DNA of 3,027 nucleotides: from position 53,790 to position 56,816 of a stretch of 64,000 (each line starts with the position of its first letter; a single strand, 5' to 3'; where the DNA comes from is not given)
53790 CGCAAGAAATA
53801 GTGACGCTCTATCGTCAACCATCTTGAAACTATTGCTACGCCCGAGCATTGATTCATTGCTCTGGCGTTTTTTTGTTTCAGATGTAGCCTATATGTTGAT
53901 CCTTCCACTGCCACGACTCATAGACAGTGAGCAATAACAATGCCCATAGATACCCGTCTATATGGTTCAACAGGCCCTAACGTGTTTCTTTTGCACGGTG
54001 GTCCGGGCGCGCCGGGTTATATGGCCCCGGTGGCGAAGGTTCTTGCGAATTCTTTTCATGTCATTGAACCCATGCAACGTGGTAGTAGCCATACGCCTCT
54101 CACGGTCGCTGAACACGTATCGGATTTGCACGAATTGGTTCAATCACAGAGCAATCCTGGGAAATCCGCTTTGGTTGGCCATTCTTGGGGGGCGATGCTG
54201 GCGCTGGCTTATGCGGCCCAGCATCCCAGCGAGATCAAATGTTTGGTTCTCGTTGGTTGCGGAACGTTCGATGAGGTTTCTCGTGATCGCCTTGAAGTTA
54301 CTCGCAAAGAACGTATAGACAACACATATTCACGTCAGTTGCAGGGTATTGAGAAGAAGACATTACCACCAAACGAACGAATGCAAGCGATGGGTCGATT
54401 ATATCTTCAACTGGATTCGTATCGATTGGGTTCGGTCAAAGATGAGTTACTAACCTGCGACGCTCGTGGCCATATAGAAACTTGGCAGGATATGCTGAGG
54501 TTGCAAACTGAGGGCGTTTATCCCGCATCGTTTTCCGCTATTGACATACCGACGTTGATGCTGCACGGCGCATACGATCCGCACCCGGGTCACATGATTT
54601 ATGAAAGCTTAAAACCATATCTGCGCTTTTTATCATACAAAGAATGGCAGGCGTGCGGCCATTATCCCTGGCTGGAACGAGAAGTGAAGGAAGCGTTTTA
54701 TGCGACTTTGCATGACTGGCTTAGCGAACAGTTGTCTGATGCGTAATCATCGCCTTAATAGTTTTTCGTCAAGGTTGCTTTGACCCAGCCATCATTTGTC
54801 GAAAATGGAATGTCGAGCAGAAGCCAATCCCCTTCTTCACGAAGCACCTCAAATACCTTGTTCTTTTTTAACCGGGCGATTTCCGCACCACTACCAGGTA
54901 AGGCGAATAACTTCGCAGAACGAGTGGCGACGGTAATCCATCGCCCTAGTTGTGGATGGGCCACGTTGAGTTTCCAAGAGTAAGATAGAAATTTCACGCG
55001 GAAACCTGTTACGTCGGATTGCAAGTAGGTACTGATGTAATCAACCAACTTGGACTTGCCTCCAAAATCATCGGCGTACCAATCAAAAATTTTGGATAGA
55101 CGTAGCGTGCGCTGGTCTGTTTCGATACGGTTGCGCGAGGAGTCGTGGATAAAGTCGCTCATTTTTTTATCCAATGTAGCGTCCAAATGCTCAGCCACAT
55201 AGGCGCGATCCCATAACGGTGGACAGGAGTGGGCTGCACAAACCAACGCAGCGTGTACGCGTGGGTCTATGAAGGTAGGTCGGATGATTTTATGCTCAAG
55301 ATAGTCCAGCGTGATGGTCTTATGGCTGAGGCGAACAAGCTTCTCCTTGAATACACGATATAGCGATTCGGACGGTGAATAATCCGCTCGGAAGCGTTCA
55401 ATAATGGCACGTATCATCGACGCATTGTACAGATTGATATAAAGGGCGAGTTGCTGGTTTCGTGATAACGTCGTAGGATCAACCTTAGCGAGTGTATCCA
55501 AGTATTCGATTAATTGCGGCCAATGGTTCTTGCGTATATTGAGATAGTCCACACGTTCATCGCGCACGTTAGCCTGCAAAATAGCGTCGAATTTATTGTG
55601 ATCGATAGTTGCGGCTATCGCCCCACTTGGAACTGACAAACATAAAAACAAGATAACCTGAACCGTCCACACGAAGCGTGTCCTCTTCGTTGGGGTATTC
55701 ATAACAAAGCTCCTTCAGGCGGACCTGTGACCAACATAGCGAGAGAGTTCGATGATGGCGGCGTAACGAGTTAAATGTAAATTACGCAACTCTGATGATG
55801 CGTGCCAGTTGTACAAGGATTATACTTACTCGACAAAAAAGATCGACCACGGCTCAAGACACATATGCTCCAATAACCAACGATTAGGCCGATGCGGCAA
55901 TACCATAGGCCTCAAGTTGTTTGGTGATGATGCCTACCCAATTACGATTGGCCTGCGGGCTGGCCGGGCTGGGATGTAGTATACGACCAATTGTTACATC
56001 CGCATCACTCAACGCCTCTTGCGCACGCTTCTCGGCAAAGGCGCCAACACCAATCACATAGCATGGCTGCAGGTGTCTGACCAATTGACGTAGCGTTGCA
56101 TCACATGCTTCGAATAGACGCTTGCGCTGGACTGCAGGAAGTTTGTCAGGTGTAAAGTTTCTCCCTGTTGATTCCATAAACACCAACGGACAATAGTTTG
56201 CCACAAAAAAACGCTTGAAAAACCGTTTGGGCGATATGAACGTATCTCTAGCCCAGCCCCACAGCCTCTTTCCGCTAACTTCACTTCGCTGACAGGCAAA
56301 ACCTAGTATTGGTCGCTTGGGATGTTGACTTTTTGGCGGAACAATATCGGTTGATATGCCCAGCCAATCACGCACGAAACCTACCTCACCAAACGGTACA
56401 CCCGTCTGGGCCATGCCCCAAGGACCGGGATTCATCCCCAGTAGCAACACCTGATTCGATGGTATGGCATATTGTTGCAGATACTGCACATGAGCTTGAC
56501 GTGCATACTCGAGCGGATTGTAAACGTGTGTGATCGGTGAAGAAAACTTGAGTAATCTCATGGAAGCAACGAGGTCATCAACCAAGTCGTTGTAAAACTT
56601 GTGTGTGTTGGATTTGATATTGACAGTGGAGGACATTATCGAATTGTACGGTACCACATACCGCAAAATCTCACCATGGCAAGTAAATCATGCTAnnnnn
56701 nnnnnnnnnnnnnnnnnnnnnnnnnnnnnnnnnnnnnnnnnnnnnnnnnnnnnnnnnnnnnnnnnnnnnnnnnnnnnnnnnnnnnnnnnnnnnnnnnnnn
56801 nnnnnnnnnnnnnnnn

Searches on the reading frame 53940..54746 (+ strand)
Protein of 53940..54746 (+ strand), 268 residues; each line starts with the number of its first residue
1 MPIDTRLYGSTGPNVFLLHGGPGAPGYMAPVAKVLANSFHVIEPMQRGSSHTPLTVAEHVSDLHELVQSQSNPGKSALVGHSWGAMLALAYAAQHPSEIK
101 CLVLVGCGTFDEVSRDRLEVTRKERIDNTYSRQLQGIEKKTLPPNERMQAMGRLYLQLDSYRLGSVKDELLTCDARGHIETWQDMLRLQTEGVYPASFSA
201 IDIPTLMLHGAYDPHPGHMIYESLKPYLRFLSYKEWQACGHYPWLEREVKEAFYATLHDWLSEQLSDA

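Call 85: search_protein_families(library=pfam, proteins=[window:53940-54746:+], max_evalue=0.00001)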
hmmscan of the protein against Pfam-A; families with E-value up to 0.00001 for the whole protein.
window:53940-54746:+ (268 aa): 4 families
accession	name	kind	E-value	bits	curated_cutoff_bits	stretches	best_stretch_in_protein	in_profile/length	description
PF00561.26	Abhydrolase_1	-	1.8e-17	64.3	25.8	1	13-214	1-211/245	alpha/beta hydrolase fold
PF12697.13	Abhydrolase_6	-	3.8e-13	51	26.3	1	15-247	1-210/217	Alpha/beta hydrolase family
PF12146.15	Hydrolase_4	-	6.5e-10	39.1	27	1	15-214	7-203/239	Serine aminopeptidase, S33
PF02129.25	Peptidase_S15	-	6.2e-06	26.5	23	0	69-219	90-240/262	X-Pro dipeptidyl-peptidase (S15 family)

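Call 86: search_protein_families(library=padloc, proteins=[window:53940-54746:+], max_evalue=0.00001)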
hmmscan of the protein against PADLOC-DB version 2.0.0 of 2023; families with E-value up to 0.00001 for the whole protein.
window:53940-54746:+ (268 aa): 0 families

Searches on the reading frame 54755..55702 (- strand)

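Call 85: search_protein_families(library=pfam, proteins=[window:54755-55702:-], max_evalue=0.00001)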
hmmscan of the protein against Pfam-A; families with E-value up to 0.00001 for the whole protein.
window:54755-55702:- (315 aa): 1 family
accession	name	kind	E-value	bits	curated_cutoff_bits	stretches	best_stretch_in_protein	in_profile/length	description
PF04784.19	DUF547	-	2.3e-24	86.2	27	1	77-185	2-125/125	Protein of unknown function, DUF547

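Call 86: search_protein_families(library=padloc, proteins=[window:54755-55702:-], max_evalue=0.00001)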
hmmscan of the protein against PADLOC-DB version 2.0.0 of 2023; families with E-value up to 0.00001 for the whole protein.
window:54755-55702:- (315 aa): 0 families

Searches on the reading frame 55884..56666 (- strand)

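Call 85: search_protein_families(library=pfam, proteins=[window:55884-56666:-], max_evalue=0.00001)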
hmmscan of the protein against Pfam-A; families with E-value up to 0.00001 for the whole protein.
window:55884-56666:- (260 aa): 1 family
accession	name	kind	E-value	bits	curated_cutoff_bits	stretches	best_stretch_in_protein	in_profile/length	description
PF03167.25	UDG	-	1.8e-08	35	24.3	1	70-238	7-124/141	Uracil DNA glycosylase superfamily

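Call 86: search_protein_families(library=padloc, proteins=[window:55884-56666:-], max_evalue=0.00001)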
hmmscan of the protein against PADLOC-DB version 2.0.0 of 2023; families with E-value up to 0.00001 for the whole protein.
window:55884-56666:- (260 aa): 0 families
